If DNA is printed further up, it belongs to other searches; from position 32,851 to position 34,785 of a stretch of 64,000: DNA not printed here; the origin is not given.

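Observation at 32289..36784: DprE1/DprE2-like epimerase pair with a GT-C glycosyltransferase in an alphaproteobacterial-type genome: a candidate polyprenyl-phospho-D-arabinofuranose pathway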

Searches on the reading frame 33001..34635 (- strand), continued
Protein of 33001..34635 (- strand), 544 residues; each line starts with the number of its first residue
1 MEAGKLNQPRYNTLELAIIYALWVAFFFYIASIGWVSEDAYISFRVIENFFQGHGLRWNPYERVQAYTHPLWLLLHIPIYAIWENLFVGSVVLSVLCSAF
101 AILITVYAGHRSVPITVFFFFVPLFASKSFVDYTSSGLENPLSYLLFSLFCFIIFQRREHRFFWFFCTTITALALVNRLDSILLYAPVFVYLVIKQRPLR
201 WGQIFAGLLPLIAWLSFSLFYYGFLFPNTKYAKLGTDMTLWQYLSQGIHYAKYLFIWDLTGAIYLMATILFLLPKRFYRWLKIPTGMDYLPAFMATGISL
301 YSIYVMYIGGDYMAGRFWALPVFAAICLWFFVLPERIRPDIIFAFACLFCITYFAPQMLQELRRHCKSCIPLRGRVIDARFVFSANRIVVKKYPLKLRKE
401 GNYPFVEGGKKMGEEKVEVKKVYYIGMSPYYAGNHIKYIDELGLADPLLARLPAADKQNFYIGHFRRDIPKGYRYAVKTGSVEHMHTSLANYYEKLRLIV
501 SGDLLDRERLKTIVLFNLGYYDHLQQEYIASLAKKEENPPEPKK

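Call 74: search_protein_families(library=pfam, proteins=[L043:11729-12799:-, L043:12851-13204:-, L043:13186-13650:-, L043:13666-14523:-, L043:14669-15790:+, L043:15803-17053:+, L043:8958-9866:+, L043:7501-8901:+], max_evalue=0.001)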
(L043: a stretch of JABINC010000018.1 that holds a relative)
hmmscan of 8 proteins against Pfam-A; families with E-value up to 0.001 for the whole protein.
L043:11729-12799:- (356 aa): 8 families
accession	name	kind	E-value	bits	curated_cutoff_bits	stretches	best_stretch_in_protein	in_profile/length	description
PF01370.27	Epimerase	-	2.5e-41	142.1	20.9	1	16-236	2-240/240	NAD dependent epimerase/dehydratase family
PF16363.11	GDP_Man_Dehyd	-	2.2e-23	83.7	27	1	16-315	1-326/332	GDP-mannose 4,6 dehydratase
PF01073.25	3Beta_HSD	-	2.1e-21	76.6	22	1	16-223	1-230/280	3-beta hydroxysteroid dehydrogenase/isomerase family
PF07993.18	NAD_binding_4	-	5.3e-14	52.4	20.1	1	65-177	79-210/258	Male sterility protein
PF13460.12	NAD_binding_10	-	2.6e-12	47.4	27.2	1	19-174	1-146/184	NAD(P)H-binding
PF04321.23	RmlD_sub_bind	-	3.1e-11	43.3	27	1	14-162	2-142/287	RmlD substrate binding domain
PF02719.21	Polysacc_synt_2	-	2.3e-09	37.3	20.2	1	53-121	54-128/293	Polysaccharide biosynthesis protein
PF05368.20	NmrA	-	0.00041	20.5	27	1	12-118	2-104/298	NmrA-like family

L043:12851-13204:- (117 aa): 3 families
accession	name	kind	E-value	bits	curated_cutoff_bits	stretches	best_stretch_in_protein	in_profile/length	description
PF00893.25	Multi_Drug_Res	-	5.4e-09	36.9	23.7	1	1-105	1-92/93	Small Multidrug Resistance protein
PF00892.27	EamA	-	3.8e-07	30.9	28.2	1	43-114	64-134/135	EamA-like transporter family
PF10639.15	TMEM234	-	3.1e-05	24.5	30.1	1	15-113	10-112/113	Putative transmembrane family 234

L043:13186-13650:- (154 aa): 0 families

L043:13666-14523:- (285 aa): 1 family
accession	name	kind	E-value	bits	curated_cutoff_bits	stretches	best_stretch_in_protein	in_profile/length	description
PF01040.23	UbiA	-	1.2e-19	71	34.2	1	44-255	25-240/250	UbiA prenyltransferase family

L043:14669-15790:+ (373 aa): 3 families
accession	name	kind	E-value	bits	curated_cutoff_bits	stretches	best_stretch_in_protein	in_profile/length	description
PF02773.21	S-AdoMet_synt_C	-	1.2e-67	226.5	25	1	230-367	1-138/138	S-adenosylmethionine synthetase, C-terminal domain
PF02772.21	S-AdoMet_synt_M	-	2.3e-52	176.6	29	1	113-228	3-120/120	S-adenosylmethionine synthetase, central domain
PF00438.25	S-AdoMet_synt_N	-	6.8e-44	148.9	33.1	1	6-103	2-99/99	S-adenosylmethionine synthetase, N-terminal domain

L043:15803-17053:+ (416 aa): 4 families
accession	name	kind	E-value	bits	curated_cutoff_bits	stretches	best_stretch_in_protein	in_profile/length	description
PF05221.23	AdoHcyase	-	1e-64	219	25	2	3-134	2-138/299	S-adenosyl-L-homocysteine hydrolase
PF00670.27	AdoHcyase_NAD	-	6.4e-57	192.6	27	1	184-343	1-161/162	S-adenosyl-L-homocysteine hydrolase, NAD binding domain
PF02826.25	2-Hacid_dh_C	-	3.1e-09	36.9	25.1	1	201-293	31-127/178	D-isomer specific 2-hydroxyacid dehydrogenase, NAD binding domain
PF07991.19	KARI_N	-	1.8e-07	31.3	20.6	1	204-293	2-95/165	Acetohydroxy acid isomeroreductase, NADPH-binding domain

L043:8958-9866:+ (302 aa): 0 families

L043:7501-8901:+ (466 aa): 9 families
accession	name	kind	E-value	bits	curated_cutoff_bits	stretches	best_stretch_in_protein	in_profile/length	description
PF03721.20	UDPG_MGDP_dh_N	-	2.4e-62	210.3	27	1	10-182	2-181/187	UDP-glucose/GDP-mannose dehydrogenase family, NAD binding domain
PF00984.24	UDPG_MGDP_dh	-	6.8e-34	116.3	25.4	1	207-300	1-93/94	UDP-glucose/GDP-mannose dehydrogenase family, central domain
PF03720.21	UDPG_MGDP_dh_C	-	3.9e-29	101.5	30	1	328-449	2-102/103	UDP-glucose/GDP-mannose dehydrogenase family, UDP binding domain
PF03807.23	F420_oxidored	-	2.4e-09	38.1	21.6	0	384-443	31-90/94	NADP oxidoreductase coenzyme F420-dependent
PF01210.29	NAD_Gly3P_dh_N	-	2.4e-08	34.5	23.1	1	10-159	1-139/158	NAD-dependent glycerol-3-phosphate dehydrogenase N-terminus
PF02558.23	ApbA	-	9.3e-06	25.8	22.2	1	11-90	1-74/150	Ketopantoate reductase PanE/ApbA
PF02737.24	3HCDH_N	-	7.5e-05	23.1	22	1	10-89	1-85/180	3-hydroxyacyl-CoA dehydrogenase, NAD binding domain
PF03446.21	NAD_binding_2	-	0.00013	22.4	21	0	10-144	1-111/161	NAD binding domain of 6-phosphogluconate dehydrogenase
PF00070.33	Pyr_redox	-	0.00034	21.5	22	0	10-42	1-33/82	Pyridine nucleotide-disulphide oxidoreductase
